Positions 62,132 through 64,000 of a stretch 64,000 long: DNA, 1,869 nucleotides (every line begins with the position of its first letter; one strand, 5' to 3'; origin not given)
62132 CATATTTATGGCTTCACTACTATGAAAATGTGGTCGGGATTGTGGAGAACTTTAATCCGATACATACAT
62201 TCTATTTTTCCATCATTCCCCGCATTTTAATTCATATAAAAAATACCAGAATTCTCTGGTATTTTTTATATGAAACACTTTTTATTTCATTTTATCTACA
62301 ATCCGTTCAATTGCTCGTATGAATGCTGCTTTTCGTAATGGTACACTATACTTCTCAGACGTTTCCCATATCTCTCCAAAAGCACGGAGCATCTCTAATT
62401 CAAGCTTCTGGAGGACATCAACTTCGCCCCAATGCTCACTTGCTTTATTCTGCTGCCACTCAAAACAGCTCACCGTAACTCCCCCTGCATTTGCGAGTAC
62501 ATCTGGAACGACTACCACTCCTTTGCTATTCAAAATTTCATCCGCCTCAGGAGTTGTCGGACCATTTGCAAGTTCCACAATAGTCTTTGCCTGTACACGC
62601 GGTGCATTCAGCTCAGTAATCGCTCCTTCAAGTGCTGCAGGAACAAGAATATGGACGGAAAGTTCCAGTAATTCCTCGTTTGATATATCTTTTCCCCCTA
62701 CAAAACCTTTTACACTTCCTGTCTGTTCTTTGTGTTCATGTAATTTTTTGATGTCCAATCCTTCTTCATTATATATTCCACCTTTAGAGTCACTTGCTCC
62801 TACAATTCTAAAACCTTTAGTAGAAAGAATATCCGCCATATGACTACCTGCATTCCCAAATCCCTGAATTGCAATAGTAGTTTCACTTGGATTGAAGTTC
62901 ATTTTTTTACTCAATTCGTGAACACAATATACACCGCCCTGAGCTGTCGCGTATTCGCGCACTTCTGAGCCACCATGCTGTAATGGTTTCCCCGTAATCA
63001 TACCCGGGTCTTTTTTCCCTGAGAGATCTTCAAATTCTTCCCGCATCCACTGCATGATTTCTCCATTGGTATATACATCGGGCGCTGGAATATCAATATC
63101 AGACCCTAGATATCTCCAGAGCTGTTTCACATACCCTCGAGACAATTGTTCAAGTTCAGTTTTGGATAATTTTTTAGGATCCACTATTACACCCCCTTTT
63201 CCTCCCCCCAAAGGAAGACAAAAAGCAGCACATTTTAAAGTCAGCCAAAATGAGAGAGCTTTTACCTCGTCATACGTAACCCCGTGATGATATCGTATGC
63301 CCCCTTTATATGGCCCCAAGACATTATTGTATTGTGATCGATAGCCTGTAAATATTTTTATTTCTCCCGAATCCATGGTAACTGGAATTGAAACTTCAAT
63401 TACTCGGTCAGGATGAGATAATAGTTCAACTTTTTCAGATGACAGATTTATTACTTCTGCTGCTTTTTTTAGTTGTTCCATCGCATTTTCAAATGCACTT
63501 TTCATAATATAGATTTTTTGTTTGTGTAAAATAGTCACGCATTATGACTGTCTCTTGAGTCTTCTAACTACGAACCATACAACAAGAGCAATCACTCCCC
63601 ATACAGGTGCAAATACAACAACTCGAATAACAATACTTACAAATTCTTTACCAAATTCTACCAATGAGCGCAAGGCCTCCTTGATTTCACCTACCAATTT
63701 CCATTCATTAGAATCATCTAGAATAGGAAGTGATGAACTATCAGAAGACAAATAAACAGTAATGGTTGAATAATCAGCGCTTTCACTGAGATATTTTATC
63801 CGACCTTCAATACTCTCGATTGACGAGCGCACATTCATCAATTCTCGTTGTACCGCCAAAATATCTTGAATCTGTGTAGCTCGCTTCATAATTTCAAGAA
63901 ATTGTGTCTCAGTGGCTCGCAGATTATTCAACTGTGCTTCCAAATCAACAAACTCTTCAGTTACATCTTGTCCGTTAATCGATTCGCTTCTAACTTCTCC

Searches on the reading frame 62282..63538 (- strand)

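Call 50: search_protein_families(library=pfam, proteins=[window:62282-63538:-], max_evalue=0.001)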
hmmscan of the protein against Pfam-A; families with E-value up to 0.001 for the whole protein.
window:62282-63538:- (418 aa): 2 families
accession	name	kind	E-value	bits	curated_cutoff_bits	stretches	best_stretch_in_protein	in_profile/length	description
PF00208.27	ELFV_dehydrog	-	1.9e-73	247.6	23.4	1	189-418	1-238/241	Glutamate/Leucine/Phenylalanine/Valine dehydrogenase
PF02812.23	ELFV_dehydrog_N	-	2.1e-53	179.9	25.3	1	43-170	1-128/129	Glu/Leu/Phe/Val dehydrogenase, dimerisation domain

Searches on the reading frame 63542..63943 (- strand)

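Call 50: search_protein_families(library=pfam, proteins=[window:63542-63943:-], max_evalue=0.001)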
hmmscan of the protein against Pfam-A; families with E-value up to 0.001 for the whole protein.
window:63542-63943:- (133 aa): 1 family
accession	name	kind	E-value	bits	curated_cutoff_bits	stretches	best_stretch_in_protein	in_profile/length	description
PF14257.11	DUF4349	-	2.1e-26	93.1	27.7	1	1-123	90-213/213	Domain of unknown function (DUF4349)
